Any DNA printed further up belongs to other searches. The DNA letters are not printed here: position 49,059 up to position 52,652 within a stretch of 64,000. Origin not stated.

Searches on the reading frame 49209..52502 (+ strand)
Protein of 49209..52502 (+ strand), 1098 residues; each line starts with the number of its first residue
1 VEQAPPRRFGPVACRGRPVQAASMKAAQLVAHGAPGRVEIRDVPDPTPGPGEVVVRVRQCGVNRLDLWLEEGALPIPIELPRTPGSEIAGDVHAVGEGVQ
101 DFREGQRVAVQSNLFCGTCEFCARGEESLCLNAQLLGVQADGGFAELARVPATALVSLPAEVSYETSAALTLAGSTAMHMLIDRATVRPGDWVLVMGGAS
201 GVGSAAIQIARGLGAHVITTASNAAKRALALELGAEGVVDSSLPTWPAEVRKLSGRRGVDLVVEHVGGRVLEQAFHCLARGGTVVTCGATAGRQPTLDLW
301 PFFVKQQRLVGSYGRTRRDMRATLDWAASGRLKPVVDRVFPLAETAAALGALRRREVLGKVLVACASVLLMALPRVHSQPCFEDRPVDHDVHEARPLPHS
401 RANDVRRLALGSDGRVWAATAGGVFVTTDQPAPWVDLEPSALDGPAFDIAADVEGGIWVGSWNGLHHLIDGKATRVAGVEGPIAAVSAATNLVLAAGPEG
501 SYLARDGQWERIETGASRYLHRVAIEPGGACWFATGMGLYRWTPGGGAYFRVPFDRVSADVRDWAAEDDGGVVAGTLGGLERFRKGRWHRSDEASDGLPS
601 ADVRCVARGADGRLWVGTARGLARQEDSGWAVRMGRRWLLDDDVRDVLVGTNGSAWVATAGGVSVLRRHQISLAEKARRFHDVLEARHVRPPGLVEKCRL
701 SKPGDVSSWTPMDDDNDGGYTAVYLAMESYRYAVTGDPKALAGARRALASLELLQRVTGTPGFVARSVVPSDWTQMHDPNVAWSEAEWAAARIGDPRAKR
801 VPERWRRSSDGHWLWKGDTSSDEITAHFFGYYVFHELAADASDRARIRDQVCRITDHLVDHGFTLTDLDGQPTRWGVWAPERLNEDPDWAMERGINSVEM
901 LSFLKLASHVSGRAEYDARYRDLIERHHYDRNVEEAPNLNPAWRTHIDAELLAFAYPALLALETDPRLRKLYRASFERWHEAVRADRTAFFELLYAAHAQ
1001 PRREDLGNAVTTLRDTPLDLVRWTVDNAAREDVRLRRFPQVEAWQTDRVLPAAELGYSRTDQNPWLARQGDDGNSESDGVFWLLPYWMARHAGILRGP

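Call 67: search_protein_families(library=pfam, proteins=[window:49209-52502:+], max_evalue=0.0001)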
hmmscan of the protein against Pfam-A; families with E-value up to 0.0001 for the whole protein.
window:49209-52502:+ (1098 aa): 4 families
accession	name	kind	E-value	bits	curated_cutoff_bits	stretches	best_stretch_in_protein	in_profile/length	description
PF00107.32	ADH_zinc_N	-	5.8e-31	107.6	31.8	1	201-328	1-128/129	Zinc-binding dehydrogenase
PF08240.17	ADH_N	-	4.9e-27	94.7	23.5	1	49-159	1-103/104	Alcohol dehydrogenase GroES-like domain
PF13602.12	ADH_zinc_N_2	-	7.4e-20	72.7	27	1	233-363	1-134/134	Zinc-binding dehydrogenase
PF07494.17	Reg_prop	-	8.7e-12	44.2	20.4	0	597-619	1-23/24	Two component regulator propeller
